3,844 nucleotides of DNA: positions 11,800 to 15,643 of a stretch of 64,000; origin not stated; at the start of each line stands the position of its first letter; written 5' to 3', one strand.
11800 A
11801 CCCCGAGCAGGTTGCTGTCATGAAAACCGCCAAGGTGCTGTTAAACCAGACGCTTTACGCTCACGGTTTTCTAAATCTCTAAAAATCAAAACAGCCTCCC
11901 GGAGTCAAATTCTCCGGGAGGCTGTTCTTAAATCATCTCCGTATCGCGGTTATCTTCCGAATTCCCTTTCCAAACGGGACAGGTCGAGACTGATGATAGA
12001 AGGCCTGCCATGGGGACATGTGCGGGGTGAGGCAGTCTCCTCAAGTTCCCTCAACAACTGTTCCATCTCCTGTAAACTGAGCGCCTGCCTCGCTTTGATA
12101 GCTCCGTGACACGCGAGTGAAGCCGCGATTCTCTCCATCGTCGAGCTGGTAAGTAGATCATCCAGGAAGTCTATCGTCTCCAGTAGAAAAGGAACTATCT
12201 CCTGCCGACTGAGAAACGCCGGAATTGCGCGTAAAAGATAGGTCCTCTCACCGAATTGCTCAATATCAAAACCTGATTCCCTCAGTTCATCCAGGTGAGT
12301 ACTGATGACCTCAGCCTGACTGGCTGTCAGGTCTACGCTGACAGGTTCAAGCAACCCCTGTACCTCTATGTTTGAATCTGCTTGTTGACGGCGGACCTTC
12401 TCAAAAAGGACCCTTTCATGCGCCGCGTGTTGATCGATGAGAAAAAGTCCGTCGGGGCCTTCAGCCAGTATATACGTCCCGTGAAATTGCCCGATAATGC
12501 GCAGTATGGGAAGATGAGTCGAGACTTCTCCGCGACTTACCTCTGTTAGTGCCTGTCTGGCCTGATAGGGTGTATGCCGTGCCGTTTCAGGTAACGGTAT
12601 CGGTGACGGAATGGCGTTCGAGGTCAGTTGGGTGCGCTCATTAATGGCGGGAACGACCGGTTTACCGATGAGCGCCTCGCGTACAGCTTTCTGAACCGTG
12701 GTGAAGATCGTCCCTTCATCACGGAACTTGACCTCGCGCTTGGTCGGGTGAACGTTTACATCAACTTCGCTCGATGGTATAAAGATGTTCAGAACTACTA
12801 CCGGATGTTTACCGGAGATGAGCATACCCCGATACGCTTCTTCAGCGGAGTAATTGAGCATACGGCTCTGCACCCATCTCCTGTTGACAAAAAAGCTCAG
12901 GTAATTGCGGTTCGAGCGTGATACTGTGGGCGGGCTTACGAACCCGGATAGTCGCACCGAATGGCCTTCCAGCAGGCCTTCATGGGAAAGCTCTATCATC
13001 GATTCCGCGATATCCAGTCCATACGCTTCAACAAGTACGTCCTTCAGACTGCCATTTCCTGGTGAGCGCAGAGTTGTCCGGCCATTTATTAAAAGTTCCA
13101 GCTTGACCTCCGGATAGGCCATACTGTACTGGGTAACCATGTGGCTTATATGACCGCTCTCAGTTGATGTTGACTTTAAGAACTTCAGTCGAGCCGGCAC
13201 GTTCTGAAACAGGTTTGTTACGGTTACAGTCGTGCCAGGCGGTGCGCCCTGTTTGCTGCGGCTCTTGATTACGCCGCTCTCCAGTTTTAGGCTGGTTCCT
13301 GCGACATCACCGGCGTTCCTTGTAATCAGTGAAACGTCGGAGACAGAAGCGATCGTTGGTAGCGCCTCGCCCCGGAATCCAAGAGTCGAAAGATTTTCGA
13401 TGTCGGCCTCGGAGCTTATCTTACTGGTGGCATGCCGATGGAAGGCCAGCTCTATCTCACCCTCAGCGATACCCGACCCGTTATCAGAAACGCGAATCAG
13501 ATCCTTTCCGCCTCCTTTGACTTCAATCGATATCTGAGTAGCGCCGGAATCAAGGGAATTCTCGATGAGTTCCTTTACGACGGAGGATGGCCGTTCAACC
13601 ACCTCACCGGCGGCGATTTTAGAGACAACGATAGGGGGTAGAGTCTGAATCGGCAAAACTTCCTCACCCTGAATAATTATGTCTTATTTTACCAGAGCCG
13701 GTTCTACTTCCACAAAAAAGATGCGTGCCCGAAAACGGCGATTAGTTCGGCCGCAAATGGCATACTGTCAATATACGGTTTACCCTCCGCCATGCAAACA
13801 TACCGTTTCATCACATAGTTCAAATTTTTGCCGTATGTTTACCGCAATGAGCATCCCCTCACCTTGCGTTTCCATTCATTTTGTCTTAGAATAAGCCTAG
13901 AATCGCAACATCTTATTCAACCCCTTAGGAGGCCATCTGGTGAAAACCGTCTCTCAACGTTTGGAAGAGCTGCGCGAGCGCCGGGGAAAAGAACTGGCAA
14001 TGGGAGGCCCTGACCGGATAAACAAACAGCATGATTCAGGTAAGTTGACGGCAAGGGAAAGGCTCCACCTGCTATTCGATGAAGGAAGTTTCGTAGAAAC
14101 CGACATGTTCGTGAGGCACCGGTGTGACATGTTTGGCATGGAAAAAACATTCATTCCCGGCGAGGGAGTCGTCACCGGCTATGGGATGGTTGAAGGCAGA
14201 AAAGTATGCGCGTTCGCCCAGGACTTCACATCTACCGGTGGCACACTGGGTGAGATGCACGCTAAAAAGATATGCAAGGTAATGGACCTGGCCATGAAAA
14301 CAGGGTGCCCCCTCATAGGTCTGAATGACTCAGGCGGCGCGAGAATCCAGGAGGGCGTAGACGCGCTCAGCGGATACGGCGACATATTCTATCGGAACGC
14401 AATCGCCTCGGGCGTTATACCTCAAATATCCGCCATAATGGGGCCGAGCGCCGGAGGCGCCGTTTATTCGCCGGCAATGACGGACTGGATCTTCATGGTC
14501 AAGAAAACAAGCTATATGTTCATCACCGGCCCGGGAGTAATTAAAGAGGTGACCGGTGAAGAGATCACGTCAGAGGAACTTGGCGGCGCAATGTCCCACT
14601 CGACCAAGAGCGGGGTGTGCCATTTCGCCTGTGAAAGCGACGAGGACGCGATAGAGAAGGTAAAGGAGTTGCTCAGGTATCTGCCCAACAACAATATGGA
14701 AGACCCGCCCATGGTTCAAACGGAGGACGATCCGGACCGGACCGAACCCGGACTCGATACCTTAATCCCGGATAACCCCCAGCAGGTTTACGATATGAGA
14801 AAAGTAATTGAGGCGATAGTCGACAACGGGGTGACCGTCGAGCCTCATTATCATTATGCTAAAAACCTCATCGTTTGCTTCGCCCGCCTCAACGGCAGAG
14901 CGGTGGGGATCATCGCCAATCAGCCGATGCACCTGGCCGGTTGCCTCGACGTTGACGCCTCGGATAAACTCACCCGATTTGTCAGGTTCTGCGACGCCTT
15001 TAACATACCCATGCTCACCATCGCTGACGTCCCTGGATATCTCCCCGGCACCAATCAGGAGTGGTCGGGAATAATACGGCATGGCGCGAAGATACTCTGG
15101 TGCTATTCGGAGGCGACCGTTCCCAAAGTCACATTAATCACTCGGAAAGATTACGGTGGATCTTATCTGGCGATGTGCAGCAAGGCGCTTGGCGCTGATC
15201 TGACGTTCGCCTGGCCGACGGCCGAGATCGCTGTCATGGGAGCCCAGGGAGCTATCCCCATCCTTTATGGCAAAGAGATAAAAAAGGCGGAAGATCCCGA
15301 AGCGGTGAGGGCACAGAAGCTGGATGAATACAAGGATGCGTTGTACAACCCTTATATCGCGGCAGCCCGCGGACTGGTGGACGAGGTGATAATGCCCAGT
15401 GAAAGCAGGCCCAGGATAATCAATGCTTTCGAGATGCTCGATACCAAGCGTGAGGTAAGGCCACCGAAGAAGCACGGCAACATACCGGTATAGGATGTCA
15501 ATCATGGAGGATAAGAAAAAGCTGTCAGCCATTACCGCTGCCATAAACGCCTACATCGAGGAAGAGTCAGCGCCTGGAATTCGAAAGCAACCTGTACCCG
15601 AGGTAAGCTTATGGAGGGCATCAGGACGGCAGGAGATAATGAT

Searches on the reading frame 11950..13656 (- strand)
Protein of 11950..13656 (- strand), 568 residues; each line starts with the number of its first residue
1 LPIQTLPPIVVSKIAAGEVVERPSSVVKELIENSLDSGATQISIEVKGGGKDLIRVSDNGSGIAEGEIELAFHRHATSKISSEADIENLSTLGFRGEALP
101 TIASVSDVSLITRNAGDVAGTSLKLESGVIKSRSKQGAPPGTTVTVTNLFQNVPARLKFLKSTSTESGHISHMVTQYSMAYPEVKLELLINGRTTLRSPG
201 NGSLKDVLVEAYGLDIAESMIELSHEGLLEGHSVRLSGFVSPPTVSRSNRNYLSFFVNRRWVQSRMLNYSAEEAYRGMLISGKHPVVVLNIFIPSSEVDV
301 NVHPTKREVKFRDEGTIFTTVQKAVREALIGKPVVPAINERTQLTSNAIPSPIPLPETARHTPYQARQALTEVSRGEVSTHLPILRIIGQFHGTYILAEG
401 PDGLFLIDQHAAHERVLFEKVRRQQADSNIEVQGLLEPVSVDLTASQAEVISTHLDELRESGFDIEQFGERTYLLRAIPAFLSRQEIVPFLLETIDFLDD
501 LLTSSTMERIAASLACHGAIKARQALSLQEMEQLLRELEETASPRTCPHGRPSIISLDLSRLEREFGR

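Call 75: search_protein_families(library=pfam, proteins=[window:11950-13656:-], max_evalue=0.00001)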
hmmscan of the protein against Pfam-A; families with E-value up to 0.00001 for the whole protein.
window:11950-13656:- (568 aa): 4 families
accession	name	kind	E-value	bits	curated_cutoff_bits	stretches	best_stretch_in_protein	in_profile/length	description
PF08676.16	MutL_C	-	4.9e-42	143.4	25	1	388-525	1-141/142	MutL C terminal dimerisation domain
PF01119.25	DNA_mis_repair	-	7.1e-35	119.6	26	1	210-329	3-118/119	DNA mismatch repair protein, C-terminal domain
PF13589.12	HATPase_c_3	-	2.6e-12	47.3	25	1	24-133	4-111/137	Histidine kinase-, DNA gyrase B-, and HSP90-like ATPase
PF02518.31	HATPase_c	-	4.8e-08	33.9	26.4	1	21-81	4-64/111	Histidine kinase-, DNA gyrase B-, and HSP90-like ATPase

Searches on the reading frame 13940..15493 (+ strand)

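Call 75: search_protein_families(library=pfam, proteins=[window:13940-15493:+], max_evalue=0.00001)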
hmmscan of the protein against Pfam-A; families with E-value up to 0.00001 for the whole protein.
window:13940-15493:+ (517 aa): 2 families
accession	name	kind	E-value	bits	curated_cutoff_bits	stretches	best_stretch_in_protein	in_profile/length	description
PF01039.27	Carboxyl_trans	-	1.1e-197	658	22.3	1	29-515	1-493/493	Carboxyl transferase domain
PF03255.19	ACCA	-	9.2e-09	35.3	23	0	338-454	130-242/310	Acetyl co-enzyme A carboxylase carboxyltransferase-like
